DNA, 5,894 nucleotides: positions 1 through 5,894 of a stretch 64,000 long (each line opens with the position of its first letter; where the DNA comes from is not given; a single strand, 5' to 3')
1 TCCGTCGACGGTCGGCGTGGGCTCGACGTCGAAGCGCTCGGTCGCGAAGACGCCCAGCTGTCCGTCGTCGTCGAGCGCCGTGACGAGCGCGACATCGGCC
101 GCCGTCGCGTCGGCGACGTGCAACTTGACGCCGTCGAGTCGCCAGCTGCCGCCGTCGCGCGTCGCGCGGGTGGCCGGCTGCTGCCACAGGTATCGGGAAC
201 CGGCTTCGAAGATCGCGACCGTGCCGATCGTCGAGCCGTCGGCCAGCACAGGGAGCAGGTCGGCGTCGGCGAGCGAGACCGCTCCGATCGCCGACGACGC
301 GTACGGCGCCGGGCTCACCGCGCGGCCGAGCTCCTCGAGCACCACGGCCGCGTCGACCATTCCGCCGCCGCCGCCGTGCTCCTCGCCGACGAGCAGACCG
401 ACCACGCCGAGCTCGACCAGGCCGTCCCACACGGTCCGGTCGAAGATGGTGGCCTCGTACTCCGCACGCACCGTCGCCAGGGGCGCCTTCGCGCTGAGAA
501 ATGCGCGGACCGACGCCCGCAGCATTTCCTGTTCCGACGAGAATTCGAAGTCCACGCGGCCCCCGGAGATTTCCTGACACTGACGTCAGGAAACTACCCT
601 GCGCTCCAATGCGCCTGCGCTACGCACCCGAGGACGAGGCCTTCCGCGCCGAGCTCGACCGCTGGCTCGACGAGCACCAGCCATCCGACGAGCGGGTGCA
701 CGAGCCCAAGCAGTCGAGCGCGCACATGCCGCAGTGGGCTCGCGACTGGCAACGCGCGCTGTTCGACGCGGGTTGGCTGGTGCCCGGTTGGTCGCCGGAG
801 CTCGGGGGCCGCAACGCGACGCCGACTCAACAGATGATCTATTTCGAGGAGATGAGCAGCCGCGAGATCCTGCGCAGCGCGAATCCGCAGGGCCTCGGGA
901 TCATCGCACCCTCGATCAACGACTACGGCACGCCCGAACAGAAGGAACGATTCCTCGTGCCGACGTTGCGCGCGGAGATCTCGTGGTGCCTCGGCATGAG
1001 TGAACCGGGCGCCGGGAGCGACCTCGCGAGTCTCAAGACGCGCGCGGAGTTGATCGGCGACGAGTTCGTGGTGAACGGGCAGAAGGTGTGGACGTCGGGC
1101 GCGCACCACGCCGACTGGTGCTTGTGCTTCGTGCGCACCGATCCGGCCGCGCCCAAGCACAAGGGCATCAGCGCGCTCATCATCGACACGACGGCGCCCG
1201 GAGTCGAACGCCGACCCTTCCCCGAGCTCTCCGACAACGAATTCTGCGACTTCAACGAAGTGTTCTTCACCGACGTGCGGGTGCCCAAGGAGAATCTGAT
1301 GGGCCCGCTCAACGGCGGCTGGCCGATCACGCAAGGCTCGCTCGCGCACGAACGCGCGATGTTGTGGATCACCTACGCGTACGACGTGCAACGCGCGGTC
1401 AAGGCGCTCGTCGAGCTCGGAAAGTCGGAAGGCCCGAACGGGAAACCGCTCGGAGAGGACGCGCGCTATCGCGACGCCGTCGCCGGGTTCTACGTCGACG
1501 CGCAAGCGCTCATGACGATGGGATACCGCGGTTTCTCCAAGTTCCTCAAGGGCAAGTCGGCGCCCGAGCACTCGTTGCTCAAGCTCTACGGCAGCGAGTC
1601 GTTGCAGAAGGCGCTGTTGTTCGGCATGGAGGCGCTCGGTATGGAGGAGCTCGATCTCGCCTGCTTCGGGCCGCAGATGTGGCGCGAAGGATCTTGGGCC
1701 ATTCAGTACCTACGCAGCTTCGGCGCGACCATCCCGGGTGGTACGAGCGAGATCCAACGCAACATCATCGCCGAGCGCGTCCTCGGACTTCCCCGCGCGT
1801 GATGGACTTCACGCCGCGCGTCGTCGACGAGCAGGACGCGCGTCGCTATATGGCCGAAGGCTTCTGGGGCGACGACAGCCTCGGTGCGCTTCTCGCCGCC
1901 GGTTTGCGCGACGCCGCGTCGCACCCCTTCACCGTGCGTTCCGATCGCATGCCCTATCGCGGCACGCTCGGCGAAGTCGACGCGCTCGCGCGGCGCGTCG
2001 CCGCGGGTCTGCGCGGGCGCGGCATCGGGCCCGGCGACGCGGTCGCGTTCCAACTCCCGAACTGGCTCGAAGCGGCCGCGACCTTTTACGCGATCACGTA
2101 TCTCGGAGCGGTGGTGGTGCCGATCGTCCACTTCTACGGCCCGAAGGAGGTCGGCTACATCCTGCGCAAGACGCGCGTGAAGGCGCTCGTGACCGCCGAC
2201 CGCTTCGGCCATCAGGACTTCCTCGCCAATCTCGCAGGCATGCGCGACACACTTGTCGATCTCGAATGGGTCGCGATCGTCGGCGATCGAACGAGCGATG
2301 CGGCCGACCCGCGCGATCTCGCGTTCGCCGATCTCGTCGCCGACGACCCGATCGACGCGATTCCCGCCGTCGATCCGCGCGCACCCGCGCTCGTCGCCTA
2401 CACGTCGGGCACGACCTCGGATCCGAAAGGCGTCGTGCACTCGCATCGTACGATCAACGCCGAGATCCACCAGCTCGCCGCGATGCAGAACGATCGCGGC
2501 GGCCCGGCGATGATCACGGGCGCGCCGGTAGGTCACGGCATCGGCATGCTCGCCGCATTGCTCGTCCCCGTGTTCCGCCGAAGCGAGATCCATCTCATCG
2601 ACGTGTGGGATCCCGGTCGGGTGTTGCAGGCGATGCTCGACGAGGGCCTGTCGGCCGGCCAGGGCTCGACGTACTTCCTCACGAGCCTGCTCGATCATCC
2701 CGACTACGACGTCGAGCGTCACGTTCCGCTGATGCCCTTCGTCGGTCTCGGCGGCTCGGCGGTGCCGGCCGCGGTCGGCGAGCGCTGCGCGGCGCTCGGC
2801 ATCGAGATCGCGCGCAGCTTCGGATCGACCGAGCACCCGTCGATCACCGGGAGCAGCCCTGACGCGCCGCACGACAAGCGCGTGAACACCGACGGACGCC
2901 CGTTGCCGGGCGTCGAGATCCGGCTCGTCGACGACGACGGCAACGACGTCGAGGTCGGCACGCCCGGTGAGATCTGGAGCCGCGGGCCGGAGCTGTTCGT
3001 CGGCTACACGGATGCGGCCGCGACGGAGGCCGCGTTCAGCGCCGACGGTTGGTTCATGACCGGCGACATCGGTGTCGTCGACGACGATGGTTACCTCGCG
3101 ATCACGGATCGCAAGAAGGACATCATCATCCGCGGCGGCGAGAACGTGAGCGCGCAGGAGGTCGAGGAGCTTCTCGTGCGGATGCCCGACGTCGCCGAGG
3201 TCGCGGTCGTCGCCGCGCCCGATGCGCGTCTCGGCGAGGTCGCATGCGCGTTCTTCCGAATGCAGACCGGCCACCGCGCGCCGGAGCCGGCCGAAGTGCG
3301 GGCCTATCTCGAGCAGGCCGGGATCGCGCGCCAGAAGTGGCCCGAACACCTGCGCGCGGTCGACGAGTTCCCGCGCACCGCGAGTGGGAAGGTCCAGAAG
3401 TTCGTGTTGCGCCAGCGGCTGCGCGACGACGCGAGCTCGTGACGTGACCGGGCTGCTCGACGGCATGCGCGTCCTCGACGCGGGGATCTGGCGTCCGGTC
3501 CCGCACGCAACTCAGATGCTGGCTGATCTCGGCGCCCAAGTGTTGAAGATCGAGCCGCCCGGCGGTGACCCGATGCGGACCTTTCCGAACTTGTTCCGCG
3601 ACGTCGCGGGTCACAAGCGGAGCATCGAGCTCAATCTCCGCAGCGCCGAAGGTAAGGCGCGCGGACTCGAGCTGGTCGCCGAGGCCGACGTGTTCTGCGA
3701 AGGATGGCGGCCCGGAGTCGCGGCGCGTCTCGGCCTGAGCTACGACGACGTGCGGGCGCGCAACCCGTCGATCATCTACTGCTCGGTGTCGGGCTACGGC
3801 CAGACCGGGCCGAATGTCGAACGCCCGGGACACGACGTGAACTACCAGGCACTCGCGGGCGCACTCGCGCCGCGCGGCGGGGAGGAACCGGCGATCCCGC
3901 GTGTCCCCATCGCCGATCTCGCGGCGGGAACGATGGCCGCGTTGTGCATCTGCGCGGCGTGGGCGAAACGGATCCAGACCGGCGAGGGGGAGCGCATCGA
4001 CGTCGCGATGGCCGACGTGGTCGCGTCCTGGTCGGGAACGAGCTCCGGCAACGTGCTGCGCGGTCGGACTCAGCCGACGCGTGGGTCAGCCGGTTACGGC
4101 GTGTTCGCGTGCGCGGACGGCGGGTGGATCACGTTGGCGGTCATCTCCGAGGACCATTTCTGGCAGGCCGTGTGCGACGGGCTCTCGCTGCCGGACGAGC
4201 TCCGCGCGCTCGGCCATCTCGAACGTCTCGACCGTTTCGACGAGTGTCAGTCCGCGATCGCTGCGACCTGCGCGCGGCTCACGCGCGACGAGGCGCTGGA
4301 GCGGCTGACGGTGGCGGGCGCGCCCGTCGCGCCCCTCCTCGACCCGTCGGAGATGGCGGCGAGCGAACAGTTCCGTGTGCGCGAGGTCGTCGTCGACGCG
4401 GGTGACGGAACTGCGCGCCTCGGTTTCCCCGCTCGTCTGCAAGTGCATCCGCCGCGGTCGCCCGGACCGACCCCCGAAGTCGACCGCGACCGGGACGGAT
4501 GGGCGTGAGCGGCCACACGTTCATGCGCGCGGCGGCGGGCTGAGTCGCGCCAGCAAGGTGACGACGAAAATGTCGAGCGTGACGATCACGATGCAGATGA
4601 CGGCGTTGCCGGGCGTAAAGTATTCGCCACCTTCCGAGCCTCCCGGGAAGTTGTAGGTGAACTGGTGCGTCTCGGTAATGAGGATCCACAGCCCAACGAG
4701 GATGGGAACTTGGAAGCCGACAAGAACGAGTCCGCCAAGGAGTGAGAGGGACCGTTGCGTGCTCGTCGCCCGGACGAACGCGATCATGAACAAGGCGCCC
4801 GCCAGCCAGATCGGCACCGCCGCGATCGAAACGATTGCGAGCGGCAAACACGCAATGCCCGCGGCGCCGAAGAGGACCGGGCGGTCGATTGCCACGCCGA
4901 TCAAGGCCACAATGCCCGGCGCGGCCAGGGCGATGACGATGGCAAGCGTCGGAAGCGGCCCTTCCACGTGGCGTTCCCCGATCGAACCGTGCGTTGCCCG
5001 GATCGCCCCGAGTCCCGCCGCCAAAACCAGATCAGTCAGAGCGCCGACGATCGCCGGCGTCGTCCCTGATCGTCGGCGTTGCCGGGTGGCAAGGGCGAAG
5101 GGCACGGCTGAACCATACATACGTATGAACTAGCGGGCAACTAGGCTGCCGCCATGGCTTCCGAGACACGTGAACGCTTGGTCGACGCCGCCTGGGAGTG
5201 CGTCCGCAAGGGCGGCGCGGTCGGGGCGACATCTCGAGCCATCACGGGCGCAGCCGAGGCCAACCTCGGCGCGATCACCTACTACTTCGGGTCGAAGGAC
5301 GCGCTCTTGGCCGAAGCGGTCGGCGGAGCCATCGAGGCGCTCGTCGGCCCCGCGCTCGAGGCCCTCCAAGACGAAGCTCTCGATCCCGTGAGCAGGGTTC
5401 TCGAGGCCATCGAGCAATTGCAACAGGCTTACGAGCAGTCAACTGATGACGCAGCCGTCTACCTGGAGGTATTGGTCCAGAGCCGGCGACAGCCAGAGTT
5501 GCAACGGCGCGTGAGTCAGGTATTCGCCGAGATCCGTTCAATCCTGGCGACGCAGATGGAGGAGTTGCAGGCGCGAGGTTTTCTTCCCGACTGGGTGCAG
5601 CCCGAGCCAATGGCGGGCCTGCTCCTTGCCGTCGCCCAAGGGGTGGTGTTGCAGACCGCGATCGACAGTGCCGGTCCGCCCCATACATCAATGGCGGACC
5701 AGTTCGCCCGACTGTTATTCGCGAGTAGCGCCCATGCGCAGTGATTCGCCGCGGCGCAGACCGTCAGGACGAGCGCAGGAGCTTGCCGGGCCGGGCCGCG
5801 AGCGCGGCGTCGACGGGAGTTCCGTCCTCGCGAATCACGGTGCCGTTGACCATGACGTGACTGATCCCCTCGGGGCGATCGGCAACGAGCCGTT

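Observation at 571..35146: Six intergenic copies of a 16-bp palindrome, CTGAC-N6-GTCAG: a candidate regulon with no assigned regulator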

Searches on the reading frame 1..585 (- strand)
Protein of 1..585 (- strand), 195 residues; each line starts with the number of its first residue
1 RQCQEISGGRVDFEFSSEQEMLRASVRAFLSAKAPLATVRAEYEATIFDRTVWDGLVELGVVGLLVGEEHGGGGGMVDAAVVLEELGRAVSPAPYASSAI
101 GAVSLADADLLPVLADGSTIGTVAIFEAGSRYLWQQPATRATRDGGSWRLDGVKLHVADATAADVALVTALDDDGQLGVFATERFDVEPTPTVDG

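Call 7: search_protein_families(library=pfam, proteins=[window:1-585:-])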
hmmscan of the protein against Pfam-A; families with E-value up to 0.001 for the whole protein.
window:1-585:- (195 aa): 2 families
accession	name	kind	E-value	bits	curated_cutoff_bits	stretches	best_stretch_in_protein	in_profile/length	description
PF02771.21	Acyl-CoA_dh_N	-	1.7e-15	57.8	22.9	1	17-101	2-89/113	Acyl-CoA dehydrogenase, N-terminal domain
PF02770.24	Acyl-CoA_dh_M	-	2.9e-05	24.6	33.3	1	135-182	14-66/97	Acyl-CoA dehydrogenase, middle domain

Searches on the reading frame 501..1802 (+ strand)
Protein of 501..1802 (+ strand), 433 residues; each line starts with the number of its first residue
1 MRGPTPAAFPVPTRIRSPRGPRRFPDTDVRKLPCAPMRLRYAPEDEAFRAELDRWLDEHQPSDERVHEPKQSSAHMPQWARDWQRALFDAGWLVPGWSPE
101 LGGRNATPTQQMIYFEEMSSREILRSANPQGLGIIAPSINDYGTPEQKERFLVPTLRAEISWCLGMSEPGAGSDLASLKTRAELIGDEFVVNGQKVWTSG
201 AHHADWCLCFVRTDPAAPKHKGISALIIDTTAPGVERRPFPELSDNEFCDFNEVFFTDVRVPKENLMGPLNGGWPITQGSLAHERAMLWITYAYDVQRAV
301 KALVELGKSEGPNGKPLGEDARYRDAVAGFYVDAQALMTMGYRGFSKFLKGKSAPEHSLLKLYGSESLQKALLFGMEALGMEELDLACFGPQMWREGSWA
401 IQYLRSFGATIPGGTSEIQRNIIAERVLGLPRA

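Call 7: search_protein_families(library=pfam, proteins=[window:501-1802:+])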
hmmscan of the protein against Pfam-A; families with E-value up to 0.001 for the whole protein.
window:501-1802:+ (433 aa): 3 families
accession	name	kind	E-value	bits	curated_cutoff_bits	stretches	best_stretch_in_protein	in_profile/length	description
PF00441.29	Acyl-CoA_dh_1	-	9.9e-22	78.1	22.4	1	271-428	1-150/150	Acyl-CoA dehydrogenase, C-terminal domain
PF02770.24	Acyl-CoA_dh_M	-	1.8e-21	76.6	33.3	1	163-259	1-97/97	Acyl-CoA dehydrogenase, middle domain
PF02771.21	Acyl-CoA_dh_N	-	1.9e-12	48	22.9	1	43-158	2-112/113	Acyl-CoA dehydrogenase, N-terminal domain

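Call 39: find_encoding_contigs(protein=window:609-1802:+, flank=10000, max_places=4)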
Protein window:609-1802:+ (397 aa): 8 contigs read that carry it; 3 places shown.
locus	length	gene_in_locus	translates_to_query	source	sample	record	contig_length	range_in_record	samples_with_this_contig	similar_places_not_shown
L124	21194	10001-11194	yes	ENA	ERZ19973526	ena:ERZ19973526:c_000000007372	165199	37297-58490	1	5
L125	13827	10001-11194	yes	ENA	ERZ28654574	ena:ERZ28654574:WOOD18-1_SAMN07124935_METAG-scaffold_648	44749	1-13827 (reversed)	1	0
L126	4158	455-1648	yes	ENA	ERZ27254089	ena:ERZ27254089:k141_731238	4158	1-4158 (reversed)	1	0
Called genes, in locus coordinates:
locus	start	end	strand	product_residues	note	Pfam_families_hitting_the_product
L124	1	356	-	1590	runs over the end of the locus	PF21075:GDH_ACT1, PF21073:GDH_HM1, PF21076:GDH_ACT2, PF21079:GDH_HM2, PF21077:GDH_ACT3, PF21078:GDH_HM3, PF05088:Bac_GDH_CD, PF21074:GDH_C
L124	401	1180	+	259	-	PF00459:Inositol_P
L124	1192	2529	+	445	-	PF00370:FGGY_N, PF02782:FGGY_C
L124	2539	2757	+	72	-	PF06902:Fer4_19 (weak), PF13459:Fer4_15, PF13370:Fer4_13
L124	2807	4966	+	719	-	PF02771:Acyl-CoA_dh_N, PF00441:Acyl-CoA_dh_1, PF08028:Acyl-CoA_dh_2, PF02770:Acyl-CoA_dh_M, PF00441:Acyl-CoA_dh_1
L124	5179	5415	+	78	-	-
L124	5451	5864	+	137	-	PF01575:MaoC_dehydratas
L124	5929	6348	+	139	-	PF12172:zf-ChsH2, PF01796:OB_ChsH2_C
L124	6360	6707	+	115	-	-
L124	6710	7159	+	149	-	PF12172:zf-ChsH2, PF01796:OB_ChsH2_C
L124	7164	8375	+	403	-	PF22691:Thiolase_C_1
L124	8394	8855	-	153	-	-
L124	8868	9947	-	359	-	PF02771:Acyl-CoA_dh_N, PF00441:Acyl-CoA_dh_1, PF08028:Acyl-CoA_dh_2 (weak)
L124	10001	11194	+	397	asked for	PF02771:Acyl-CoA_dh_N, PF02770:Acyl-CoA_dh_M, PF00441:Acyl-CoA_dh_1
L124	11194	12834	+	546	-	PF00501:AMP-binding, PF13193:AMP-binding_C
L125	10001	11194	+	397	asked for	PF02771:Acyl-CoA_dh_N, PF02770:Acyl-CoA_dh_M, PF00441:Acyl-CoA_dh_1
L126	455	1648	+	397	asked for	PF02771:Acyl-CoA_dh_N, PF02770:Acyl-CoA_dh_M, PF00441:Acyl-CoA_dh_1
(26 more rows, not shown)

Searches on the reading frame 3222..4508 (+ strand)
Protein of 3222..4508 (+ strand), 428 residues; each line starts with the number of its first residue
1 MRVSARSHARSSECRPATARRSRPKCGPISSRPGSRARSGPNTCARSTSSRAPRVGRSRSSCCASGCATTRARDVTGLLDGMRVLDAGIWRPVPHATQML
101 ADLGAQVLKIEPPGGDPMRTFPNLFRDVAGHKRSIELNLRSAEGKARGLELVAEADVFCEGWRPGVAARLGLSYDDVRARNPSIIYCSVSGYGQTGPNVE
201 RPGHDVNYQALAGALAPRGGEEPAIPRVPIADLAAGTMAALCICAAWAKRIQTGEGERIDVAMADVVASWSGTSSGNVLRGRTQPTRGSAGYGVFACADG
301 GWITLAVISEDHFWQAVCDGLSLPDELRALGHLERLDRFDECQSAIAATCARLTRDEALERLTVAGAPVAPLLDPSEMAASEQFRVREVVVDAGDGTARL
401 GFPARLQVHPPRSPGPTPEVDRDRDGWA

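Call 7: search_protein_families(library=pfam, proteins=[window:3222-4508:+])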
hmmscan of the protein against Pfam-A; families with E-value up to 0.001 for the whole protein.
window:3222-4508:+ (428 aa): 1 family
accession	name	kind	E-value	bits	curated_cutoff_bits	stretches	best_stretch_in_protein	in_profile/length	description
PF02515.22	CoA_transf_3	-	1.2e-88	298.1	23.3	1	79-423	1-365/366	CoA-transferase family III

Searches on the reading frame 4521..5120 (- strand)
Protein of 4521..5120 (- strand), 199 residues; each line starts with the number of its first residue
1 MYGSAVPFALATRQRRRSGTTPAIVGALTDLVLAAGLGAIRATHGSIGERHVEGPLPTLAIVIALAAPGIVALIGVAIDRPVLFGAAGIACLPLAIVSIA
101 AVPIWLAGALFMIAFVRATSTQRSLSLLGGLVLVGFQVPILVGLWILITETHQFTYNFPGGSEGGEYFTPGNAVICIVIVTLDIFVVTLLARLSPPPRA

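Call 7: search_protein_families(library=pfam, proteins=[window:4521-5120:-])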
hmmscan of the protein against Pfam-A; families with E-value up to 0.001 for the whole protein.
window:4521-5120:- (199 aa): 0 families

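Call 18: search_protein_families(library=pfam, proteins=[window:4521-5120:-], max_evalue=0.01)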
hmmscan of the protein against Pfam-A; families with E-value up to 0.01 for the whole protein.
window:4521-5120:- (199 aa): 0 families

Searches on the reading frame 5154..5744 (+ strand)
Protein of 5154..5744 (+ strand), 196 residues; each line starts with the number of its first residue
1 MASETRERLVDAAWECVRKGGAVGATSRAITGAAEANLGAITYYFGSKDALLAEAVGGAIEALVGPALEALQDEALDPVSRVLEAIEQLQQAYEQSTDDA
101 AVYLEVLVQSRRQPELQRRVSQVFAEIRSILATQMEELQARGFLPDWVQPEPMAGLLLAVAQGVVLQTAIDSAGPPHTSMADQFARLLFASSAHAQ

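Call 7: search_protein_families(library=pfam, proteins=[window:5154-5744:+])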
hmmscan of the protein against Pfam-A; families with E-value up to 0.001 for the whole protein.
window:5154-5744:+ (196 aa): 3 families
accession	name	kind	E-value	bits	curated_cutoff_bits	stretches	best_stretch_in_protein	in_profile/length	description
PF13977.11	TetR_C_6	-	5.2e-11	43.2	27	1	79-186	2-108/115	BetI-type transcriptional repressor, C-terminal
PF00440.29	TetR_N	-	1.5e-07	31.5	24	1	9-55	1-47/47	Bacterial regulatory proteins, tetR family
PF17940.6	TetR_C_31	-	4.4e-06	27.2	27.4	1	82-188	6-105/107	Tetracyclin repressor-like, C-terminal domain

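Call 42: search_protein_families(library=ncbifam, proteins=[window:5154-5744:+], max_evalue=0.01)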
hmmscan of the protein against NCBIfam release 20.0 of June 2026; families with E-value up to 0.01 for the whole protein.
window:5154-5744:+ (196 aa): 12 families
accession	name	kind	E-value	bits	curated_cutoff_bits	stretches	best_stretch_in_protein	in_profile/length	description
TIGR03384.1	betaine_BetI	equivalog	2.8e-17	63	201.3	1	2-186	6-182/189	choline-binding transcriptional repressor BetI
NF001978.0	PRK00767.1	equivalog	1.2e-12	48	118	1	6-141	11-146/197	transcriptional regulator BetI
NF041196.1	ScbR_bind_reg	equivalog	1.1e-11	45.3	150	1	2-191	4-188/191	ScbR family autoregulator-binding transcription factor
NF053516.1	TranRepPrsAVib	equivalog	1.5e-07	31.5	300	1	3-109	5-115/208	TetR family transcriptional repressor PsrA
NF008587.1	PRK11552.1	equivalog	4.7e-07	29.7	365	1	5-70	8-71/213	transcriptional regulator CecR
NF037937.1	septum_RefZ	equivalog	5.5e-07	29.7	180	1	6-97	1-92/195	forespore capture DNA-binding protein RefZ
NF033703.1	transcr_KstR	equivalog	1.1e-05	25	280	1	4-94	7-96/185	cholesterol catabolism transcriptional regulator KstR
TIGR03613.1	RutR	equivalog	8.5e-05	22.5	368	1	4-122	8-126/202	pyrimidine utilization regulatory protein R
NF051457.1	acryl_TF_AcuR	equivalog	0.00098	18.5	247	1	3-187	16-202/204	acrylate utilization transcriptional regulator AcuR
NF053878.1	FATransRegFadRBac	equivalog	0.0025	17.6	200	1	7-136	6-132/190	fatty acid metabolism transcriptional regulator FadR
NF007949.0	PRK10668.1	equivalog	0.0083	15.6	271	0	2-56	9-63/216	multidrug efflux transporter transcriptional repressor AcrR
NF007430.0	PRK09975.1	equivalog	0.0086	15.2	274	0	2-54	9-61/220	acrEF/envCD operon transcriptional regulator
